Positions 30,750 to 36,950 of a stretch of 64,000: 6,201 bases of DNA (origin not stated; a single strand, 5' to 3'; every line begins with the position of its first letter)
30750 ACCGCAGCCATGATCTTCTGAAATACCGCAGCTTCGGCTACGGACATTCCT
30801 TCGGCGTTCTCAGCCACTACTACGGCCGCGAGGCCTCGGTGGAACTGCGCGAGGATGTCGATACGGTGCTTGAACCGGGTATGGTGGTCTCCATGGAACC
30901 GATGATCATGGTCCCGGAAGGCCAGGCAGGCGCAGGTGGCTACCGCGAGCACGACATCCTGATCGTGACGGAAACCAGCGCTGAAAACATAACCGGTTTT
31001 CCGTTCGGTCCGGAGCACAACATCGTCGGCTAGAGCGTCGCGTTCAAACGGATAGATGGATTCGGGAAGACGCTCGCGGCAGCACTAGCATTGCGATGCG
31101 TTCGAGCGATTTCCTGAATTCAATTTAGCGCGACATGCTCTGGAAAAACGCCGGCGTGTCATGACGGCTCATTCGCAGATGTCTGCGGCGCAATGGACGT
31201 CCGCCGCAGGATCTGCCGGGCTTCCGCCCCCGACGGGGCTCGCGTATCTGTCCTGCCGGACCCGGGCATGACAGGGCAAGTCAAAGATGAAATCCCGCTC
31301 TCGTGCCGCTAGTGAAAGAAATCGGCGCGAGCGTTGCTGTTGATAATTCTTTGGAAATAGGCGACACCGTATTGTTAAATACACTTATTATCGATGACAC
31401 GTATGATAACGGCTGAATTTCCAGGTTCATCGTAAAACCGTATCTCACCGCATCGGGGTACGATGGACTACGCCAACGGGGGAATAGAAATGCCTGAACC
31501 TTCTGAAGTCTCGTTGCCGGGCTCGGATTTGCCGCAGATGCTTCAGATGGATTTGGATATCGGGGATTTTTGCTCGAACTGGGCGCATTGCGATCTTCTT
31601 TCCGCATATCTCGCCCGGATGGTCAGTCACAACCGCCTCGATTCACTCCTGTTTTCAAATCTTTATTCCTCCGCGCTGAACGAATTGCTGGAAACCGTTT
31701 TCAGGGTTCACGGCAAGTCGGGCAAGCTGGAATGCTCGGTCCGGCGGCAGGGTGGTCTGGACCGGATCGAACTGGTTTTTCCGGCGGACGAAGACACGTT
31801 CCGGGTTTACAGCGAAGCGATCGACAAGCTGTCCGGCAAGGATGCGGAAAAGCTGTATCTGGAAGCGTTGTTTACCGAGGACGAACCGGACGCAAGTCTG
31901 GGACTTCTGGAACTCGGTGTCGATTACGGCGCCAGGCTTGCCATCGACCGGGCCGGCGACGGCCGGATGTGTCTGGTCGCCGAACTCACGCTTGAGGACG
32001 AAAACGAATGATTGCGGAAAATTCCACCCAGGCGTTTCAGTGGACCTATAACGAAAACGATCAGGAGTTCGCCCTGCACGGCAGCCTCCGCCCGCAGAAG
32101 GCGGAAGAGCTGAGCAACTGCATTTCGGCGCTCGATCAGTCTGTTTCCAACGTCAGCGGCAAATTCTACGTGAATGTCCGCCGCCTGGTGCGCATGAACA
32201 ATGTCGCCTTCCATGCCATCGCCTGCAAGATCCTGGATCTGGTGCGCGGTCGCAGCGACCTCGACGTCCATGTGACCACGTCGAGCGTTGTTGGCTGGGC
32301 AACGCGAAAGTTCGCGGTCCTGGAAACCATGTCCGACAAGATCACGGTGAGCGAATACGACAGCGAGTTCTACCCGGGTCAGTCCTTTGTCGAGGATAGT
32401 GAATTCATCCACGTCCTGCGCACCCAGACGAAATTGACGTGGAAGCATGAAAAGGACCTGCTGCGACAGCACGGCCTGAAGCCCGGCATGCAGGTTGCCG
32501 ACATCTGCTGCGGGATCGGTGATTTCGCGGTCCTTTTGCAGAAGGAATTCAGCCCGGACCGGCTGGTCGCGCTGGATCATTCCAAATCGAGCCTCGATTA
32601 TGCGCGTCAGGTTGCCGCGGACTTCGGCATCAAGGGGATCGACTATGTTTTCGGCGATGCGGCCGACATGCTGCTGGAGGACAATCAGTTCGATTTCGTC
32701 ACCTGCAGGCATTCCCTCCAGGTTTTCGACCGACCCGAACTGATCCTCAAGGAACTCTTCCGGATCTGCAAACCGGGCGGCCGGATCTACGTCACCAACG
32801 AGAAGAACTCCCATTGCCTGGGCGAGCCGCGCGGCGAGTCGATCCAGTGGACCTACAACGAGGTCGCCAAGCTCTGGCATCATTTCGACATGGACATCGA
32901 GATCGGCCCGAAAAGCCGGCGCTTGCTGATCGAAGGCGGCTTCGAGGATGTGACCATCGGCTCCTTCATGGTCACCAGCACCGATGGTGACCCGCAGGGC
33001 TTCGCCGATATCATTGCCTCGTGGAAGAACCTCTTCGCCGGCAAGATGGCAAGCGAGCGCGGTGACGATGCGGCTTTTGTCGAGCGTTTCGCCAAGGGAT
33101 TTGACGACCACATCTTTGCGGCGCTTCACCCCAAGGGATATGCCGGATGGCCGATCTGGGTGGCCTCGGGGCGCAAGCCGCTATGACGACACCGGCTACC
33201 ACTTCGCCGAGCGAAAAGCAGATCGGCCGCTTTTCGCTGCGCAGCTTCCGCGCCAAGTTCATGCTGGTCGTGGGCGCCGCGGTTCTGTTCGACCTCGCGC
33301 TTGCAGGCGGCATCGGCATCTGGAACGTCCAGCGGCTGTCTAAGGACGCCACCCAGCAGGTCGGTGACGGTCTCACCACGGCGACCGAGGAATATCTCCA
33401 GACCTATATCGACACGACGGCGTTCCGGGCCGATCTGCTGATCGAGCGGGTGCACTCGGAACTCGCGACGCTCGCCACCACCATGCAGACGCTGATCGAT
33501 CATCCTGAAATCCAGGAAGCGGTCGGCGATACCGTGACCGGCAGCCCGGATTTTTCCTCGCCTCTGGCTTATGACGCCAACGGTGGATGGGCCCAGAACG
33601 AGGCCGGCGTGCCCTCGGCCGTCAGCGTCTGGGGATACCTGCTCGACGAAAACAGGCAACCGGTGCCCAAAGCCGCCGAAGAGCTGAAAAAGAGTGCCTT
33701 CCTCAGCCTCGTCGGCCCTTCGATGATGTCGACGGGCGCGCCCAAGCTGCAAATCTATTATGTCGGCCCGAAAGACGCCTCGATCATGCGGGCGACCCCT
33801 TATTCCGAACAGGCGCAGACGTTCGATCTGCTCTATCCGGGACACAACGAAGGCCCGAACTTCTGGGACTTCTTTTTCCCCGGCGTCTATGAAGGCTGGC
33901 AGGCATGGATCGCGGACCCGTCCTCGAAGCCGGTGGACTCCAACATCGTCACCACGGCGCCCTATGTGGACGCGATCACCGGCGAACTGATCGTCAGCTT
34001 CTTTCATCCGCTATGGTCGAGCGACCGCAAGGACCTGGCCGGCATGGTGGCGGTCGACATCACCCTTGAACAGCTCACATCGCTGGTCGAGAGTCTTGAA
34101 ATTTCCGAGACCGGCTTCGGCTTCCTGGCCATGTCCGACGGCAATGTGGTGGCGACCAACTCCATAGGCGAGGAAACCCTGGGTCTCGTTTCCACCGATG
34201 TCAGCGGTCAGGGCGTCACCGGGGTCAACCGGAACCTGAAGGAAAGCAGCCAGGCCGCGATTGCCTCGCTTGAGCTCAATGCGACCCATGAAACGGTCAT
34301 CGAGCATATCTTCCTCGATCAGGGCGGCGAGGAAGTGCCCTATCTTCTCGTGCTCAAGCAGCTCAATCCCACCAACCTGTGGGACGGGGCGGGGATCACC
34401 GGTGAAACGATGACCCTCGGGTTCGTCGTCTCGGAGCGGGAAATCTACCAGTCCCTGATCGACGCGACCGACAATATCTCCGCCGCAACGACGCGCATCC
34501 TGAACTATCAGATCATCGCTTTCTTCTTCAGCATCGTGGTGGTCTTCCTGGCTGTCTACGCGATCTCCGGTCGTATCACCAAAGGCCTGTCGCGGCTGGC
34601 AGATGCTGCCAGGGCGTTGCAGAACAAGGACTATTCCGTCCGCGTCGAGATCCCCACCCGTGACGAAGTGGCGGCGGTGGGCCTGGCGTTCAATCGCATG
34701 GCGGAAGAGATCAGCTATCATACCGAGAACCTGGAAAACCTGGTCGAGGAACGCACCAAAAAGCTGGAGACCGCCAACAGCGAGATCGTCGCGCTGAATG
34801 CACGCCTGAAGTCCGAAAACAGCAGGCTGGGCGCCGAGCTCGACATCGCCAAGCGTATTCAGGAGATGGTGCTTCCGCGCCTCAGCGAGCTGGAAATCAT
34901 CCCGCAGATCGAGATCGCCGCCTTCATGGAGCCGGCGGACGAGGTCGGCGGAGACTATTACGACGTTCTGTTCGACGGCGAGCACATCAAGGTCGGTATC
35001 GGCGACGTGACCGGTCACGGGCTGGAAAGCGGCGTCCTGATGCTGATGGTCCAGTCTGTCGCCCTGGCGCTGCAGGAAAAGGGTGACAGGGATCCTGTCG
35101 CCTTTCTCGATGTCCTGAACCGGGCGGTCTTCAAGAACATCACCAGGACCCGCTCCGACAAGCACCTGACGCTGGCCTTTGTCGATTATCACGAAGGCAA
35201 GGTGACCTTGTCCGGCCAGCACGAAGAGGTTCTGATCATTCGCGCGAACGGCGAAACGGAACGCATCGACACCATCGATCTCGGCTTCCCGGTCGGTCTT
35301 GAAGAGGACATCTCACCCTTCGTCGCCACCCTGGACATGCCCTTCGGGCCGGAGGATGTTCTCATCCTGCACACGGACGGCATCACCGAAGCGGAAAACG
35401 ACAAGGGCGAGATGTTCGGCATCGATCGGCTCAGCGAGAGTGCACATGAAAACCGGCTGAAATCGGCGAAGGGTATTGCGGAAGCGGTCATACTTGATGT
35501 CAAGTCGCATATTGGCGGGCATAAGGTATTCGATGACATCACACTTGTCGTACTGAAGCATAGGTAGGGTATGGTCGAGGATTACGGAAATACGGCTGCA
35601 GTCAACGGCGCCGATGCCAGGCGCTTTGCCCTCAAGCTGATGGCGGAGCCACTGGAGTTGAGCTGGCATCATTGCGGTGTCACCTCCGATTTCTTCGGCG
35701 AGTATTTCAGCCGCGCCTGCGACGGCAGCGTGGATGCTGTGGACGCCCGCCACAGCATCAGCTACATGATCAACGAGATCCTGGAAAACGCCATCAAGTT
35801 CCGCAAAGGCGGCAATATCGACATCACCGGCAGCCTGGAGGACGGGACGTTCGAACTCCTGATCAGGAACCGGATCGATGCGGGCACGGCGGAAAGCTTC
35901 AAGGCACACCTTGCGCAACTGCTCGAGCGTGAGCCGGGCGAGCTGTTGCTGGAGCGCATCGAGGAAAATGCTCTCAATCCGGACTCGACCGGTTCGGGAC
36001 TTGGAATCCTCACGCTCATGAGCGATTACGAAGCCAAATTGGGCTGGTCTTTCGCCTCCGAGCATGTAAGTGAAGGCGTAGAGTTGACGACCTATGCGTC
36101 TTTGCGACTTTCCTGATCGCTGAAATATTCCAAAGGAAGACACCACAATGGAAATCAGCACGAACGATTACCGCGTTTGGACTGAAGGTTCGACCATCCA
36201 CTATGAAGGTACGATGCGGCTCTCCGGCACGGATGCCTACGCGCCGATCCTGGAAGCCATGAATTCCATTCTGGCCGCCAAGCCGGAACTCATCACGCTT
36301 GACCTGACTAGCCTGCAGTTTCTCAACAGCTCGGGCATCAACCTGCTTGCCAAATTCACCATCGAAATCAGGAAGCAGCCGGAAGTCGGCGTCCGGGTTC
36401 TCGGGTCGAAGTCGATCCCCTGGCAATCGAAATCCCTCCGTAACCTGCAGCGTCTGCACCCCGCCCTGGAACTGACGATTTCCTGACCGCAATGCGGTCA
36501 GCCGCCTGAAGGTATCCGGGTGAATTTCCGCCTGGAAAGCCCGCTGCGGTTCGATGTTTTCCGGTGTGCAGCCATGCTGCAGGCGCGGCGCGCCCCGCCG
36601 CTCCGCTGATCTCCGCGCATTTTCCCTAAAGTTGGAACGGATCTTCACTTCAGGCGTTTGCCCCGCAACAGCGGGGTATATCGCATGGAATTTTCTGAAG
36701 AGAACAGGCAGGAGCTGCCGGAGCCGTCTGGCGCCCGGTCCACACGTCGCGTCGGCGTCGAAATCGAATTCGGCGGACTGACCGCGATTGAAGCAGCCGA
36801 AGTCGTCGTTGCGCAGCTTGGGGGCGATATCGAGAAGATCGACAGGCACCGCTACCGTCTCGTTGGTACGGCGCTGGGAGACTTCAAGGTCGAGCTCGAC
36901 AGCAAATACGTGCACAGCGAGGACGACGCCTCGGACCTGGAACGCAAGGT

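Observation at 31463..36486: Internally duplicated SiaABC/RsbUVW-like partner-switching locus whose only linked enzyme is a SAM methyltransferase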

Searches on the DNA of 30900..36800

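Call 61: search_rna_families(source=window, start=30900, end=36800, threshold=evalue, max_evalue=1)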
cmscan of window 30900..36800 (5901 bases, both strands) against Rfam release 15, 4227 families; matches with E-value up to 1: 1.
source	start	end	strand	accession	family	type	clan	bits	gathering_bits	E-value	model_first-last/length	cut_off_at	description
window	36248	36290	+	RF01519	CC0196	Gene; sRNA;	-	19.5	35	0.6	1-58/58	no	Caulobacter sRNA CC0196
